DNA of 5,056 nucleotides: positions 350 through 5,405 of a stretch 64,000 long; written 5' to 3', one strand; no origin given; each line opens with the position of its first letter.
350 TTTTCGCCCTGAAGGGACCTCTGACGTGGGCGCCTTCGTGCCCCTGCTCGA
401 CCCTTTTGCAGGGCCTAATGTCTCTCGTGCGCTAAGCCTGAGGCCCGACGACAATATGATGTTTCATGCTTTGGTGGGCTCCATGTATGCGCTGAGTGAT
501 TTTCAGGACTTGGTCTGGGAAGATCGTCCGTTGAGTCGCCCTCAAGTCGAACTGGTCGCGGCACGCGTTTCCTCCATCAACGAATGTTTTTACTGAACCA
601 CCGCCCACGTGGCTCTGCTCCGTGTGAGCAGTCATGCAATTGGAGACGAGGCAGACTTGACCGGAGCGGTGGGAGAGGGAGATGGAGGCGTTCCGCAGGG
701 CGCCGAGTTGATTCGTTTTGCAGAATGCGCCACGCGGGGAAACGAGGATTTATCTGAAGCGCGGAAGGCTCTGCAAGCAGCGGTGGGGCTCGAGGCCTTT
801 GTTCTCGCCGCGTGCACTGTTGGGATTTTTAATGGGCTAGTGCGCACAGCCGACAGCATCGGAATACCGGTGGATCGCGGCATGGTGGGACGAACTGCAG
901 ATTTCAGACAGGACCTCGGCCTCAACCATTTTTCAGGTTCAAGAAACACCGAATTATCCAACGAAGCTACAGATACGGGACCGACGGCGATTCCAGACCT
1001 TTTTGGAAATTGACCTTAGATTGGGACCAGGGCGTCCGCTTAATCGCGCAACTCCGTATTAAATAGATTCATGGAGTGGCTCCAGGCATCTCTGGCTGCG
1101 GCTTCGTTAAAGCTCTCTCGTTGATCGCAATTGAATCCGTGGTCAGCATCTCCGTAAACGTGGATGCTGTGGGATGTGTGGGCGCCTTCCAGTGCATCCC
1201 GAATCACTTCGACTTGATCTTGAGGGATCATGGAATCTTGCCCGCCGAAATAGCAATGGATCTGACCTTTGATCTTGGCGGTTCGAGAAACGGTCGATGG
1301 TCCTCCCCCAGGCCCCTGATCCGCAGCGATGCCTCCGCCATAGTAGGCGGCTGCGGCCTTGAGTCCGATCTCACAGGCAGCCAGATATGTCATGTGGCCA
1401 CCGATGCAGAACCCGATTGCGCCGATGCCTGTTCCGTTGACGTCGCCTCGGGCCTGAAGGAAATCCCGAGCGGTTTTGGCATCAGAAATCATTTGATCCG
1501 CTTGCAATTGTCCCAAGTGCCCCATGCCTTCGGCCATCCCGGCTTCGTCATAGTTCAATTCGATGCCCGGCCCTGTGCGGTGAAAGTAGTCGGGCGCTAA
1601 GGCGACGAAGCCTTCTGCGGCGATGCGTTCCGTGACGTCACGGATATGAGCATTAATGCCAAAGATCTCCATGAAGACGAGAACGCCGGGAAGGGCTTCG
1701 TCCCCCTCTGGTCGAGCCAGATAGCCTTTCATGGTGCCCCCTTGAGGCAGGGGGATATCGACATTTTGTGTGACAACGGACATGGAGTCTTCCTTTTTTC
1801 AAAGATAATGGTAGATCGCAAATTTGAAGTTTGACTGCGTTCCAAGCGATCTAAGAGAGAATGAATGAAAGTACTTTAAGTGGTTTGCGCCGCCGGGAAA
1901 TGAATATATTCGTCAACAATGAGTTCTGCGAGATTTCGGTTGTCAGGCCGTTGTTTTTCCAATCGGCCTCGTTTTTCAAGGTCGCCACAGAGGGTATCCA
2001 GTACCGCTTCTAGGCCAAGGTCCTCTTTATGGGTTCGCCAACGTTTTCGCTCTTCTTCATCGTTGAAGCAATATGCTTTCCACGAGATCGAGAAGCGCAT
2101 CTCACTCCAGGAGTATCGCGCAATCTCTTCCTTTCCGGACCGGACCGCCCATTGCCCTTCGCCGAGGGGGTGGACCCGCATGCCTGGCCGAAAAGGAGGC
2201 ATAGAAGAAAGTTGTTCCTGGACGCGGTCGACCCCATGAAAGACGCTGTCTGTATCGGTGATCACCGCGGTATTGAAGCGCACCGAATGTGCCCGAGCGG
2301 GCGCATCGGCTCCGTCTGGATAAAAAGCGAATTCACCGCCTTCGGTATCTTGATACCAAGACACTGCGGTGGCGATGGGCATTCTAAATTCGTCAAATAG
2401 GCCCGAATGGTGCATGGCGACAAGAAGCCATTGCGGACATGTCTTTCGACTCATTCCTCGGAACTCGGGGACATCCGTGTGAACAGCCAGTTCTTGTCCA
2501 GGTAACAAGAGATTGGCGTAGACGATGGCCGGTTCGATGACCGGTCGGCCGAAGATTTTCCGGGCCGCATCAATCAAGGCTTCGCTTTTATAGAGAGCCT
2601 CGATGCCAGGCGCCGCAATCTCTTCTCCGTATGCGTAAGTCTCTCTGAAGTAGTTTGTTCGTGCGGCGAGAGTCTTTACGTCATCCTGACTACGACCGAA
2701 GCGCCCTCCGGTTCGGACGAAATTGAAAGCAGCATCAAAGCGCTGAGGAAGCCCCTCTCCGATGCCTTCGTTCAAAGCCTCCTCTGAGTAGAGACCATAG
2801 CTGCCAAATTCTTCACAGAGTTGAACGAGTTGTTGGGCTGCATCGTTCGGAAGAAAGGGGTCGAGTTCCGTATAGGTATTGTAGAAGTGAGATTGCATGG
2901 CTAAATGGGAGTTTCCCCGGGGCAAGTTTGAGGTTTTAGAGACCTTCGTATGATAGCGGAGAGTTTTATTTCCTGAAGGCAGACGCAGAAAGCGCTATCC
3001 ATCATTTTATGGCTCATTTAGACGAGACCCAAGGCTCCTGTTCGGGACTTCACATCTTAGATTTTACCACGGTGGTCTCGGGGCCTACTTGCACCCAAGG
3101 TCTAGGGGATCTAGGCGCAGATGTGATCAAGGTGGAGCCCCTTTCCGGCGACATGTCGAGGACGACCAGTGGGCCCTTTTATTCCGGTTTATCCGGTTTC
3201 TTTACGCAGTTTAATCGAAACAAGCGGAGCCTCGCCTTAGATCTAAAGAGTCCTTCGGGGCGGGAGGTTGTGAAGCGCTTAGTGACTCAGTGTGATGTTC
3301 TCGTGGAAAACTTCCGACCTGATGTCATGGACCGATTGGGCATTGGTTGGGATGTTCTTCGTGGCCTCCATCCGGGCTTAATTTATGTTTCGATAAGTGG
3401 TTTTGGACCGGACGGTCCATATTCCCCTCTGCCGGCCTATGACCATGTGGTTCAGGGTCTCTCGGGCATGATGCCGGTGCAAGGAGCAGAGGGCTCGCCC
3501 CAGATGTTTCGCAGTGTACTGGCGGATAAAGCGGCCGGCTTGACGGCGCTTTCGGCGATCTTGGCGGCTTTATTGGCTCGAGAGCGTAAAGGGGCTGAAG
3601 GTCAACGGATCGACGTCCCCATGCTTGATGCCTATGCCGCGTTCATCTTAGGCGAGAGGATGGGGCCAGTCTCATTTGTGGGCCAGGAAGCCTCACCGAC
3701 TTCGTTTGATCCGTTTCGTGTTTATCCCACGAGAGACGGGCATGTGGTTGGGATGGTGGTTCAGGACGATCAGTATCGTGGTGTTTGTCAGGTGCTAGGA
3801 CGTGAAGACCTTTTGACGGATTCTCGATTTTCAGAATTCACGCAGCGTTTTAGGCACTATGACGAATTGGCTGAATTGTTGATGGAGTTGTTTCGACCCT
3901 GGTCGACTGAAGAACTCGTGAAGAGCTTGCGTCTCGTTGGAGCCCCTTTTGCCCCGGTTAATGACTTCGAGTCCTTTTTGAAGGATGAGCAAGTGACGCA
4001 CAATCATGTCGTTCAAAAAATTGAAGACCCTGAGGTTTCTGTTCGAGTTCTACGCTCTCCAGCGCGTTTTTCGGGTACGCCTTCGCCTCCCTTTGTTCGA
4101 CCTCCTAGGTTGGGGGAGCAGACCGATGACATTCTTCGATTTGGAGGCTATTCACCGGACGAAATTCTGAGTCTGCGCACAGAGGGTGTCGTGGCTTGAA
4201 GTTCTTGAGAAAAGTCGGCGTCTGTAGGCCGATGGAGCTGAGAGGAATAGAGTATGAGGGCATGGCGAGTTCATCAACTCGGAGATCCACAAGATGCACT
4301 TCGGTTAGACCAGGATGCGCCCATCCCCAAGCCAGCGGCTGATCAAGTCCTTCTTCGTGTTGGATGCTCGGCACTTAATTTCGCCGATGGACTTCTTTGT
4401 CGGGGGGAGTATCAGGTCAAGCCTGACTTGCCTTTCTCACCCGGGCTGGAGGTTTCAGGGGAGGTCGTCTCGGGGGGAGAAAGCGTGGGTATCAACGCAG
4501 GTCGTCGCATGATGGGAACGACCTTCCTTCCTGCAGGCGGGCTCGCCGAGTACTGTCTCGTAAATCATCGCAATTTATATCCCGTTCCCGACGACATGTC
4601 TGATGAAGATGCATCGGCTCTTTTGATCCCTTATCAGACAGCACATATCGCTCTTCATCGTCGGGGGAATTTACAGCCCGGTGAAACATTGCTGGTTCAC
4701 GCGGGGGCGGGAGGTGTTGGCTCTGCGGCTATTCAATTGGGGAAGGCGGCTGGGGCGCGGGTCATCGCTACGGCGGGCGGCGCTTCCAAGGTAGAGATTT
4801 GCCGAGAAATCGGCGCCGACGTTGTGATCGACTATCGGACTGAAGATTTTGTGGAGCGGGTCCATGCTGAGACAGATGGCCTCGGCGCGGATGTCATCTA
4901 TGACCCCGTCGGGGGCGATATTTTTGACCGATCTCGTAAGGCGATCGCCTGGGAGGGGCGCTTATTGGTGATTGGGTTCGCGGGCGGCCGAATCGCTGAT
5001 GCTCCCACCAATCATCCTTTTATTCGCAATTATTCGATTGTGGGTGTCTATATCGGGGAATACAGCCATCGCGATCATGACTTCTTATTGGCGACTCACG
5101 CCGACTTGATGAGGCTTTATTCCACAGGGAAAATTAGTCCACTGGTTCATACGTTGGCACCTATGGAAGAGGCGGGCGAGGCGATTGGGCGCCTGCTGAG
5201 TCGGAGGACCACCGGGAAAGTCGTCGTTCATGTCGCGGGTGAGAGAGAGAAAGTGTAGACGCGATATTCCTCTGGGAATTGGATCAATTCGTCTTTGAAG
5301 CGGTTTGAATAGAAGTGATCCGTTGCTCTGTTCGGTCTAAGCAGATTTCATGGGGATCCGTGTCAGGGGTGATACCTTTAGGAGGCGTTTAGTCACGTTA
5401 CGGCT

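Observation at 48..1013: In-frame UGA at the CxxC position of an AhpD/CMD-family gene: a predicted CxxU selenoprotein that ORF callers split in two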

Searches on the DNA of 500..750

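Call 10: search_rna_families(source=window, start=500, end=750, threshold=evalue, max_evalue=10)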
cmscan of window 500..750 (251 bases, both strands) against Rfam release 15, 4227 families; matches with E-value up to 10: 0.
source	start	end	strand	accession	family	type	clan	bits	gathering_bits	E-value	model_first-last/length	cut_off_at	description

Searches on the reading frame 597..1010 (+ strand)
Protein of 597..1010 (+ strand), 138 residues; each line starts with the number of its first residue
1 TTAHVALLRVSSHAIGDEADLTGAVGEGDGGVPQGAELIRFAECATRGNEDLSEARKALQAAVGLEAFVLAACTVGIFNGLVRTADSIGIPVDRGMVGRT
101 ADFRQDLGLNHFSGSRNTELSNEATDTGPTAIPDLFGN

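Call 24: search_protein_representatives(protein=window:597-1010:+)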
Query: 138 residues. Proteins with E-value up to 0.001 (for the whole library): 585; up to 1e-10: 114; up to 1e-30: 3. The best 150 are listed.
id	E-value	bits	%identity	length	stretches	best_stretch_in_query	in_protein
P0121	2.4e-51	189.6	70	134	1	5-138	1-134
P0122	1.4e-39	151.6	95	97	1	62-138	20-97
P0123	7.2e-33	129.8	55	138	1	7-122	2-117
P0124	1.0e-27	113.2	53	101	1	38-138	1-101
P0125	3.8e-26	108.1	59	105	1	7-108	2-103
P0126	9.6e-26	106.8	50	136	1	7-133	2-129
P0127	3.6e-24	101.7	48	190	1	10-126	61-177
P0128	5.3e-21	91.4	55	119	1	32-125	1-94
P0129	2.0e-20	89.5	46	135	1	6-134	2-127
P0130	5.1e-20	88.2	44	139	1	6-137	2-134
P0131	7.5e-20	87.7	47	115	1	7-118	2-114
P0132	3.9e-19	85.4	44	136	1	7-132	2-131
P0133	6.2e-19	84.7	46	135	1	11-137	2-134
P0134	6.7e-19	84.6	48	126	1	16-136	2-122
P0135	7.6e-19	84.4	44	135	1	10-136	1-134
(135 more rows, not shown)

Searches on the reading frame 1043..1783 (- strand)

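Call 38: search_protein_families(library=ncbifam, proteins=[window:1043-1783:-], max_evalue=1e-8)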
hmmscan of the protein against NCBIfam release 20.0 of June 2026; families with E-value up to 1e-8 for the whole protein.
window:1043-1783:- (247 aa): 1 family
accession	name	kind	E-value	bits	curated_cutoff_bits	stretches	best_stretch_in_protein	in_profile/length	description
NF041440.1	hydrolase_YghX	exception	2.3e-28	99.2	460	1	3-244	66-291/292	YghX family hydrolase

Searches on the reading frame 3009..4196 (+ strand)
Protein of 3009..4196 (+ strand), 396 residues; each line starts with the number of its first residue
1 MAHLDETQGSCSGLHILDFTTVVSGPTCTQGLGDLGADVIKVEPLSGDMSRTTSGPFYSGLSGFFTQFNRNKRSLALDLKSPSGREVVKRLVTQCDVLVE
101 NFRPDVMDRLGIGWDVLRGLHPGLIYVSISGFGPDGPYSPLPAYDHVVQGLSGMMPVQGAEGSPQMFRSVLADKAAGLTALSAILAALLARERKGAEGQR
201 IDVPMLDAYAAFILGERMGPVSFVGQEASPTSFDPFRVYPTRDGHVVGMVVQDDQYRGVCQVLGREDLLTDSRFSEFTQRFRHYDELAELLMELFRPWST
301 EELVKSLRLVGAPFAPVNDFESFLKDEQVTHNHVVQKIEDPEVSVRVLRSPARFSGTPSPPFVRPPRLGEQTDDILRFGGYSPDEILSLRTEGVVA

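Call 38: search_protein_families(library=ncbifam, proteins=[window:3009-4196:+], max_evalue=1e-8)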
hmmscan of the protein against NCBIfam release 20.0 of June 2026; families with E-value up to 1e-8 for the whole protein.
window:3009-4196:+ (396 aa): 7 families
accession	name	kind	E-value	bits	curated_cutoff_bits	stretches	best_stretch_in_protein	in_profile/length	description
NF003809.0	PRK05398.1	subfamily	3.5e-72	243.2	442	2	11-208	5-203/416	formyl-CoA transferase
NF052585.1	SucGlutTfsCaiB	equivalog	1.6e-70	237.7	750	1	10-376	7-385/394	succinate--glutarate CoA-transferase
TIGR03253.1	oxalate_frc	equivalog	3e-69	233.7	504.2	2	12-209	5-203/416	formyl-CoA transferase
NF041294.1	Scnl_mescCoAtase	equivalog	8.3e-58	196.3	700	1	11-376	4-380/381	succinyl-CoA:mesaconate CoA-transferase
NF008511.0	PRK11430.1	equivalog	2e-57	195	522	1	5-330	4-333/381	CoA:oxalate CoA-transferase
NF002914.1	PRK03525.1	equivalog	6e-29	101.2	413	1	9-395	8-397/400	L-carnitine CoA-transferase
TIGR04253.1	mesacon_CoA_iso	equivalog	2e-20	73.2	725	1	12-396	4-401/403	2-methylfumaryl-CoA isomerase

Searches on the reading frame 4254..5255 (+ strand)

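Call 32: search_protein_families(library=ncbifam, proteins=[window:4254-5255:+], max_evalue=0.00001)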
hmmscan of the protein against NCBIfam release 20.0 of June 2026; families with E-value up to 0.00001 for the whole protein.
window:4254-5255:+ (334 aa): 25 families
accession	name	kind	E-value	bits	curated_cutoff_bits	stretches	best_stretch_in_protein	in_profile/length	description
TIGR02824.1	quinone_pig3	subfamily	1.7e-72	244.2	296.8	1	1-326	1-324/325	putative NAD(P)H quinone oxidoreductase, PIG3 family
NF041183.1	Pks2_ls1_myc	equivalog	1.1e-36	125.3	2400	1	27-328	1430-1730/2086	sulfolipid-1 biosynthesis phthioceranic/hydroxyphthioceranic acid synthase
NF010344.0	PRK13771.1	subfamily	5.6e-33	114.3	349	2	95-327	116-333/334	putative alcohol dehydrogenase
NF008024.0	PRK10754.1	subfamily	2.2e-32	112.4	348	1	24-249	23-247/327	NADPH:quinone reductase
TIGR02823.1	oxido_YhdH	subfamily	5.9e-29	100.9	297.25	1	29-327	26-324/324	acrylyl-CoA reductase family protein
NF041172.1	AcrlCoa_red_Thmprot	equivalog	8.5e-29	100.5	500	1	95-326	116-333/334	acryloyl-CoA reductase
TIGR01751.1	crot-CoA-red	equivalog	1.1e-28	100.1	378.55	1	93-204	138-251/398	crotonyl-CoA carboxylase/reductase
NF058644.1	CurcmRedCuraProt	equivalog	1.1e-27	97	440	1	14-328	16-334/336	NADPH-dependent curcumin/dihydrocurcumin reductase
NF041097.1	keto_inos_dh_IolM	equivalog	2.5e-23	82.4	450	1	89-324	145-387/389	scyllo-inosose 3-dehydrogenase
NF051456.1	acrylyl_AcuI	equivalog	4.7e-23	81.5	440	1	29-327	27-324/325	acrylyl-CoA reductase (NADPH)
TIGR00692.1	tdh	equivalog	1e-17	64.2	458.35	1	94-325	116-338/340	L-threonine 3-dehydrogenase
NF006940.0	PRK09422.1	equivalog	2.4e-16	59.7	344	1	90-325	110-333/338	alcohol dehydrogenase AdhP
TIGR03451.1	mycoS_dep_FDH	equivalog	1.1e-15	57.3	512.9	1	93-244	127-279/358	S-(hydroxymethyl)mycothiol dehydrogenase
TIGR03989.1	Rxyl_3153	subfamily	1.5e-15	57.4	440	1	96-273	140-321/370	NDMA-dependent alcohol dehydrogenase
NF003808.0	PRK05396.1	equivalog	4.2e-15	55.4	380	1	94-266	118-287/341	L-threonine 3-dehydrogenase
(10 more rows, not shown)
